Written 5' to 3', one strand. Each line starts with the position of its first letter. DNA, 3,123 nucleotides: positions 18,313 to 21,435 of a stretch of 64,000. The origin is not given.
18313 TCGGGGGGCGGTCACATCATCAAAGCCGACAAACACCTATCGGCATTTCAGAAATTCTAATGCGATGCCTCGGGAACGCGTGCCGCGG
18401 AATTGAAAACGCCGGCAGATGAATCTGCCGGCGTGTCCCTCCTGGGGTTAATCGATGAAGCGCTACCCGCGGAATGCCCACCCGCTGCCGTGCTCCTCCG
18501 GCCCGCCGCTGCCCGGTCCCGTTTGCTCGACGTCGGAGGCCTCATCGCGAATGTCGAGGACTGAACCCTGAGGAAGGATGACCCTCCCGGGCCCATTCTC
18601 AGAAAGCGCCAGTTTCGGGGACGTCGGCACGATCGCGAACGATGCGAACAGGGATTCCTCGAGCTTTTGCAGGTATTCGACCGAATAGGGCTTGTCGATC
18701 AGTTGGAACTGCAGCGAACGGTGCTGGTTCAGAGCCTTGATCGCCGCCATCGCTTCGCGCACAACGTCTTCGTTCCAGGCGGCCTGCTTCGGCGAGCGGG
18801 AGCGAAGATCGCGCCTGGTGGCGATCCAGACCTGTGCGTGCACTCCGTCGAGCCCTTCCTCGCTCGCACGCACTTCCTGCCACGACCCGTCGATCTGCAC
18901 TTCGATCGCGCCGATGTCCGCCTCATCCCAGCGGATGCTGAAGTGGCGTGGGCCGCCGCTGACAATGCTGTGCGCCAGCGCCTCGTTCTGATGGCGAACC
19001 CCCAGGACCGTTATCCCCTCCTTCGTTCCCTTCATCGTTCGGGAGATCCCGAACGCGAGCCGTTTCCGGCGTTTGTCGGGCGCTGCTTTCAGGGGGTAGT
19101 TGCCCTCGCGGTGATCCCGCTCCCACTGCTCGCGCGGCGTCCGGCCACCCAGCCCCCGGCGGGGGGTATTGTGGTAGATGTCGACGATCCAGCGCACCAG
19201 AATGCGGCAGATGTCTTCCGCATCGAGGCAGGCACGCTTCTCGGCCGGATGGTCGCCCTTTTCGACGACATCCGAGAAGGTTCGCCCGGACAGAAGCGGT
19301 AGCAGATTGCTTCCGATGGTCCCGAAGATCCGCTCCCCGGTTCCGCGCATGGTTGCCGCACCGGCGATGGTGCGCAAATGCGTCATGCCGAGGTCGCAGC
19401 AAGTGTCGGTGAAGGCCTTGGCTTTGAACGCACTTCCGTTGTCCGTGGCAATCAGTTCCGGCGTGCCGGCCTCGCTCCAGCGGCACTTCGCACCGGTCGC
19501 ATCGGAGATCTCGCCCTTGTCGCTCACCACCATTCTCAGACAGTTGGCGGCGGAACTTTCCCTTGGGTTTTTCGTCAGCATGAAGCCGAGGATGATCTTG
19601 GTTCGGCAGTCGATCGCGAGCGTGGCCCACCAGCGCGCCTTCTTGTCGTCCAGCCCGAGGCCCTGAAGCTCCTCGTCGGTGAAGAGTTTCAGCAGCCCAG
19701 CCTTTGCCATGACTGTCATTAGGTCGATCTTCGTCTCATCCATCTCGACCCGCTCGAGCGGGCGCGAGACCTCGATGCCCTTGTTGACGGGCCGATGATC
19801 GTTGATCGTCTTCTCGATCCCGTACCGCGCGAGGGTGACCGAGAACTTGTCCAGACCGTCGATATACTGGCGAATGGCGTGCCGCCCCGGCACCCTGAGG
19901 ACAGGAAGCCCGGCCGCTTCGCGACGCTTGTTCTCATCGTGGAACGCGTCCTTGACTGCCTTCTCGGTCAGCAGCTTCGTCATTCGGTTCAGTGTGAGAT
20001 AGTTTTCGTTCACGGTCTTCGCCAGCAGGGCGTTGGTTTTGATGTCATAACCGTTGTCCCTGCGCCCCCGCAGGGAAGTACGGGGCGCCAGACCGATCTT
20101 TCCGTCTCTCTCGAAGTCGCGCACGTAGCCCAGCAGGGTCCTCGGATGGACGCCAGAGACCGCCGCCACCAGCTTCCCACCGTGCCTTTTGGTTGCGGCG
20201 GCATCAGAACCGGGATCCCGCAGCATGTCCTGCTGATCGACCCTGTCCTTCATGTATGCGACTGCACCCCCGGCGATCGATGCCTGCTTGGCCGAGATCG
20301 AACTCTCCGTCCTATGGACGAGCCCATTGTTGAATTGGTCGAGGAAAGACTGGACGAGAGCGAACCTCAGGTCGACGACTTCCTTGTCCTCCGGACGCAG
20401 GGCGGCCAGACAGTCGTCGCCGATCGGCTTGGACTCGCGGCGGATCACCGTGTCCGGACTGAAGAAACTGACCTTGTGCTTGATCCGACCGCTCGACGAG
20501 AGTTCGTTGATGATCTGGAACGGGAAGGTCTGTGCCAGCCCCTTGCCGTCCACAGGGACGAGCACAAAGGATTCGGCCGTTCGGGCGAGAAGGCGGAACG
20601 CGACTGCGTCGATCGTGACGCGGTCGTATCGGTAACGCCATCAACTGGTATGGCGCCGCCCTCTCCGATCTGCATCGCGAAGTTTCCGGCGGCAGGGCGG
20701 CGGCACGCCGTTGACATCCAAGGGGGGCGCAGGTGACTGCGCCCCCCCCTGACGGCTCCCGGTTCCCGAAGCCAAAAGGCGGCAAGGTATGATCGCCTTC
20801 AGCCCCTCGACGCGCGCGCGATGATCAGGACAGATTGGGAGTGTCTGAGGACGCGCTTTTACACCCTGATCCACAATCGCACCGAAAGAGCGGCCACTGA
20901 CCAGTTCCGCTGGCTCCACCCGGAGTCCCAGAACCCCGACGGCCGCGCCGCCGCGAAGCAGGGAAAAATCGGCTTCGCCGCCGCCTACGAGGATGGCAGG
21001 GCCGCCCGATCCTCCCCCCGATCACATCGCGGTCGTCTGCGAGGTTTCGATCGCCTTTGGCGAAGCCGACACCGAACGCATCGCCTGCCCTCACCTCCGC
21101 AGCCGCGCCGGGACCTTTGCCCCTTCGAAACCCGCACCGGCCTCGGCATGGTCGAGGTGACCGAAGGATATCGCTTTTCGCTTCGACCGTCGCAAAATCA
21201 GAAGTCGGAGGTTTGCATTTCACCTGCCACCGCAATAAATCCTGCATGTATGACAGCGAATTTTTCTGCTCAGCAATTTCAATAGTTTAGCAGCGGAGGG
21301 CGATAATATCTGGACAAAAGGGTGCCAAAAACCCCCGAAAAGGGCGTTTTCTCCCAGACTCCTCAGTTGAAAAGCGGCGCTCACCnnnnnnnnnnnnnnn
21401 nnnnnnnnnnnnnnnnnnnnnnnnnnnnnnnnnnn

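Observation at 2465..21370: Complete-looking 18.9-kb TniA/TniB/TniQ transposon with a perfect 5-bp target-site duplication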

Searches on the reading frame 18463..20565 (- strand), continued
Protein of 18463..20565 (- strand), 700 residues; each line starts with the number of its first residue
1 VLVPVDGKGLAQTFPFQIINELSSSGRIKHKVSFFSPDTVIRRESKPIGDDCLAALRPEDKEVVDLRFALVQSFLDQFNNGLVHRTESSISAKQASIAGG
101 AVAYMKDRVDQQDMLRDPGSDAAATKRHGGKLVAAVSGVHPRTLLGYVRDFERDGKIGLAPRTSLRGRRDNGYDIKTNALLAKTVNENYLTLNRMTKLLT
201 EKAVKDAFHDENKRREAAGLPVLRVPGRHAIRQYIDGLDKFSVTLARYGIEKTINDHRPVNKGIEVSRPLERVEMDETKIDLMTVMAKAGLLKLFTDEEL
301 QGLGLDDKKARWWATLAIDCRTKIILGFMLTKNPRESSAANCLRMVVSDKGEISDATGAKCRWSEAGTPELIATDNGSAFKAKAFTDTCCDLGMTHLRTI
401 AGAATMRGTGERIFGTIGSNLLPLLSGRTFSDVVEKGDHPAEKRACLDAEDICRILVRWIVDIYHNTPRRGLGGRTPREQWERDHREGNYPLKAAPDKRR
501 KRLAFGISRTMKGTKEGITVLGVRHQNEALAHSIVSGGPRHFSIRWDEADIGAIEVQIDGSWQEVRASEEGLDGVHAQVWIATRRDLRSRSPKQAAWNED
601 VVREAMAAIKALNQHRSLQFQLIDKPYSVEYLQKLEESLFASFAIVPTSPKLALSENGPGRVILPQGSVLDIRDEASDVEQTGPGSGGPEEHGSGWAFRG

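Call 57: fold_search(model_id=the predicted structure, library=pdb)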
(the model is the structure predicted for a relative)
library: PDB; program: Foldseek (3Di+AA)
matches with E <= 10: 581; with E <= 0.001: 3
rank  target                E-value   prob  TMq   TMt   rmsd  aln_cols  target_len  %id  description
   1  1t0f_A                1.1e-07  1.00  0.42  0.41   6.8       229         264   15  Crystal Structure of the TnsA/TnsC(504-555) complex (released 2004-11-09)
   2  1t0f_B                2.2e-07  1.00  0.42  0.41   6.9       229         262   15  Crystal Structure of the TnsA/TnsC(504-555) complex (released 2004-11-09)
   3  1f1z_A                6.8e-07  1.00  0.43  0.42   6.8       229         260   16  TNSA, a catalytic component of the TN7 transposition system (released 2000-06-28)
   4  2l01_MODEL_1_A        8.7e-02  0.97  0.20  0.55   3.3        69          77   22  Solution NMR Structure of protein BVU3908 from Bacteroides vulgatus, Northeast Structural Genomics Consortium  (released 2010-08-25)
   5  1atn_D                1.0e-01  0.25  0.21  0.21  17.6       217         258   11  Atomic structure of the actin:DNASE I complex (released 1992-07-15)
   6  6wxw_A                1.1e-01  0.92  0.24  0.17   8.5        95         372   14  crystal structure of apo Card1 (released 2020-12-30)
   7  4ad9_C                1.5e-01  0.25  0.20  0.18  13.6       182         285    7  Crystal structure of human LACTB2. (released 2012-02-01)
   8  6xl1_A                1.8e-01  0.77  0.23  0.16   9.2        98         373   16  crystal structure of cA4-activated Card1(D294N) (released 2020-12-30)
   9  2vld_A                1.9e-01  0.63  0.22  0.24   5.5        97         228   12  crystal structure of a repair endonuclease from Pyrococcus abyssi (released 2009-05-19)
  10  8r6u_A                2.0e-01  0.18  0.22  0.05  19.8       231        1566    9  Structure of the SFTSV L protein in a transcription-priming state without capped RNA [TRANSCRIPTION-PRIMING (in vitro) (released 2024-04-24)
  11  7nyw_D                2.3e-01  0.80  0.18  0.41   5.5        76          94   18  Cryo-EM structure of the MukBEF-MatP-DNA head module (released 2021-07-07)
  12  2qww_A                2.3e-01  0.75  0.21  0.35  14.9       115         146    9  Crystal structure of multiple antibiotic-resistance repressor (MarR) (YP_013417.1) from Listeria monocytogenes 4b F236 (released 2007-08-21)
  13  6pcp_C                2.4e-01  0.72  0.20  0.33   9.6        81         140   17  Mechanism for regulation of DNA binding of Bordetella bronchiseptica BpsR by 6-hydroxynicotinic acid (released 2019-11-06)
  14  8ps5_A                2.5e-01  0.75  0.20  0.13   5.6        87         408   15  Escherichia coli SduA complex bound to DNA (released 2025-01-22)
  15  4ad9_A                2.5e-01  0.13  0.16  0.15  13.2       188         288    7  Crystal structure of human LACTB2. (released 2012-02-01)
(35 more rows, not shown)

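Call 65: find_encoding_contigs(protein=P0163, flank=10000, max_places=2)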
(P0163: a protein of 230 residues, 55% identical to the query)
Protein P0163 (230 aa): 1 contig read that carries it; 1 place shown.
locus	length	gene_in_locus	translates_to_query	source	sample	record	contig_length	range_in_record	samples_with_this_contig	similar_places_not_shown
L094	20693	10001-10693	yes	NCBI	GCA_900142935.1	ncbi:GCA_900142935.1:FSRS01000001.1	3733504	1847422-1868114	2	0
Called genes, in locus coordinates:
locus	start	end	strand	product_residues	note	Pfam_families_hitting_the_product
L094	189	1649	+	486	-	PF09481:CRISPR_Cse1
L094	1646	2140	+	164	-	PF09485:CRISPR_Cse2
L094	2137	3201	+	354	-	PF09344:Cas_CT1975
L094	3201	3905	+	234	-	PF09704:Cas_Cas5d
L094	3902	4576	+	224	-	PF08798:CRISPR_assoc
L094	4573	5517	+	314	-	PF01867:Cas_Cas1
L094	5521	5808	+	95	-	PF09707:Cas_Cas2CT1978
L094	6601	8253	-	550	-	-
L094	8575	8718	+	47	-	-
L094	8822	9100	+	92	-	PF05069:Phage_tail_S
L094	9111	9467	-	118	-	-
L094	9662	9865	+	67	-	-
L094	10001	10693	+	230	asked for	-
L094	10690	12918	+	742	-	PF00665:rve, PF09299:Mu-transpos_C (weak)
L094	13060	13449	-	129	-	-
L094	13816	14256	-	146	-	-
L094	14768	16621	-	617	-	PF06527:TniQ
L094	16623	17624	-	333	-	PF05621:TniB, PF25201:nSTAND6 (weak), PF13401:AAA_22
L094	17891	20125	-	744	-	PF00665:rve, PF09299:Mu-transpos_C (weak)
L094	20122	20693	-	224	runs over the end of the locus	-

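Call 66: find_encoding_contigs(protein=P0148, flank=10000, max_places=2)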
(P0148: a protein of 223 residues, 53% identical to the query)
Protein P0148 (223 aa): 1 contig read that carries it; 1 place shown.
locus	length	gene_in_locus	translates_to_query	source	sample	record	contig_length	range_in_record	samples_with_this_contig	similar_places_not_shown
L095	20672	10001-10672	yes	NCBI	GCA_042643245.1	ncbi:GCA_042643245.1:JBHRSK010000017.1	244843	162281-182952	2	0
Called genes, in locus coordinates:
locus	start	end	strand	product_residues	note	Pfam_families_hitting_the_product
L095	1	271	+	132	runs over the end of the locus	-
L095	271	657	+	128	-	-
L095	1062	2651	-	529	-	PF03235:GmrSD_N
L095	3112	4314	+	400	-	PF00872:Transposase_mut, PF10551:MULE (weak)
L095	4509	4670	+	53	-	-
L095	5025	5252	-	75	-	-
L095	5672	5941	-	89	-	-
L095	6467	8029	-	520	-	PF00929:RNase_T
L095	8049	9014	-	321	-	-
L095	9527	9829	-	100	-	-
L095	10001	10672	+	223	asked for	-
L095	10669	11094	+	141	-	-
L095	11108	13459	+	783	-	PF00665:rve (faint), PF09299:Mu-transpos_C (faint)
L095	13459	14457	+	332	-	PF05621:TniB, PF13401:AAA_22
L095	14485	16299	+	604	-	PF06527:TniQ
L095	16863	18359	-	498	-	-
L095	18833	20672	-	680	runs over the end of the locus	PF00596:Aldolase_II, PF00106:adh_short, PF13561:adh_short_C2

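Call 77: search_solved_structures(query=window:18463-20565:-, max_evalue=0.01)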
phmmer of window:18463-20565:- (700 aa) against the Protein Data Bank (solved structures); distinct sequences matched with E-value up to 0.01: 6.
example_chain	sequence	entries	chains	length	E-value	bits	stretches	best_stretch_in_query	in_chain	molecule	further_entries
9y7b_A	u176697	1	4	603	4.4e-25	91.2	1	157-533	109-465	IF3A Tn6677 TnsB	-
30jv_A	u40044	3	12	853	8.3e-19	70.5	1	152-530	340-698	TnsA endonuclease N-terminal domain-containing protein,TnsB transposase | PseTnsAB artificial fusion protein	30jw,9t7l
30ga_R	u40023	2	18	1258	1.8e-18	69.3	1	152-530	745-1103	Maltose/maltodextrin-binding periplasmic protein,TnsA endonuclease N-terminal domain-conta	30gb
8rdu_R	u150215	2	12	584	7.2e-17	64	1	310-621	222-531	TnsB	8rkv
7svw_A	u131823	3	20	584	7.2e-17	64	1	310-621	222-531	TnsB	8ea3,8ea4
8aa5_AP1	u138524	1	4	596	7.8e-17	63.9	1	310-621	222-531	TnsB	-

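Call 93: find_encoding_contigs(protein=P0126, flank=10000, max_places=2)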
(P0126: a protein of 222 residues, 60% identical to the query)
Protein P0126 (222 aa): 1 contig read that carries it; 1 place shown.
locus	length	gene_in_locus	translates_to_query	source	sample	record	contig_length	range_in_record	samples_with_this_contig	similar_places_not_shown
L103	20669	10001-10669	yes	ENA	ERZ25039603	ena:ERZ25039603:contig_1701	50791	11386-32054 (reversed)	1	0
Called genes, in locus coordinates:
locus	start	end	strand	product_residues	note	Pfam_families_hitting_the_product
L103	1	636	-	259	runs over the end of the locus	PF00106:adh_short, PF08659:KR, PF23441:SDR (weak), PF13561:adh_short_C2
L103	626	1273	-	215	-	PF03729:DUF308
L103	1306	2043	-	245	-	PF06314:ADC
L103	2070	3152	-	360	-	PF01734:Patatin, PF12536:DUF3734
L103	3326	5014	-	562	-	PF06826:Asp-Al_Ex, PF02080:TrkA_C, PF06826:Asp-Al_Ex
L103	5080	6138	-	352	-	PF02812:ELFV_dehydrog_N, PF00208:ELFV_dehydrog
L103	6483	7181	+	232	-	-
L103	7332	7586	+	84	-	-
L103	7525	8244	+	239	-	PF07719:TPR_2 (faint), PF13428:TPR_14 (faint)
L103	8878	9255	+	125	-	-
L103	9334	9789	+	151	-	-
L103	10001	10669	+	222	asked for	-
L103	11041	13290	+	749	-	PF00665:rve (weak)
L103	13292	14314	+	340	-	PF05621:TniB, PF13401:AAA_22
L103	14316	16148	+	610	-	PF06527:TniQ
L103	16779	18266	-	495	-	PF00664:ABC_membrane, PF02463:SMC_N (weak), PF00005:ABC_tran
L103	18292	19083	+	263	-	-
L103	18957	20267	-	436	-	PF25919:BSH_CusB (faint), PF00364:Biotin_lipoyl (faint), PF26002:Beta-barrel_AprE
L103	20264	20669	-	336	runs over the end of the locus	-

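Call 94: find_encoding_contigs(protein=P0130, flank=10000, max_places=2)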
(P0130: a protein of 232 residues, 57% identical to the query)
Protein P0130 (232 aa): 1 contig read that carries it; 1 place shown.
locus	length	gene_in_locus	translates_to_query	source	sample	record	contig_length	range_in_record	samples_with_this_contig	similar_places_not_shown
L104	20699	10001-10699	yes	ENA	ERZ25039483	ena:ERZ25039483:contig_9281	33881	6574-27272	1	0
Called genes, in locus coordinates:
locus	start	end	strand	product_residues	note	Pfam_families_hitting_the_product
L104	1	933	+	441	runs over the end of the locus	PF06808:DctM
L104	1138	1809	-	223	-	PF01609:DDE_Tnp_1, PF13701:DDE_Tnp_1_4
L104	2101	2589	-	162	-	PF02371:Transposase_20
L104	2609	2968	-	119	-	PF13358:DDE_3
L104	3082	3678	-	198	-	PF13384:HTH_23, PF13518:HTH_28, PF13551:HTH_29, PF13565:HTH_32, PF13592:HTH_33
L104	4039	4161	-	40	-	-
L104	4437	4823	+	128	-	PF00872:Transposase_mut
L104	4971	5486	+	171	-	PF00872:Transposase_mut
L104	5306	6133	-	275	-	PF01609:DDE_Tnp_1 (weak)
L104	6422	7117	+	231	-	PF00245:Alk_phosphatase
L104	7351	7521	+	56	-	-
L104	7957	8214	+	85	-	-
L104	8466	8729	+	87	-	-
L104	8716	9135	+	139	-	-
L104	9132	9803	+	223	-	-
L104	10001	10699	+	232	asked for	-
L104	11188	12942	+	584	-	PF00665:rve (weak), PF09299:Mu-transpos_C (faint)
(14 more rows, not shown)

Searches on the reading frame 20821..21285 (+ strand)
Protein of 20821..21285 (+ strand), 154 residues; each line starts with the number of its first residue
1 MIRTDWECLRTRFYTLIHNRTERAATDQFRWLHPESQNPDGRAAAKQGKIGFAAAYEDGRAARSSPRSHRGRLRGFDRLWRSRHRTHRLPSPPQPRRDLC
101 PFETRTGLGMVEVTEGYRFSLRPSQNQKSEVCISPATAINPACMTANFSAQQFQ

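Call 89: search_protein_families(library=pfam, proteins=[window:20821-21285:+], max_evalue=0.01)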
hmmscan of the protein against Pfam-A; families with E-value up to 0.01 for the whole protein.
window:20821-21285:+ (154 aa): 0 families
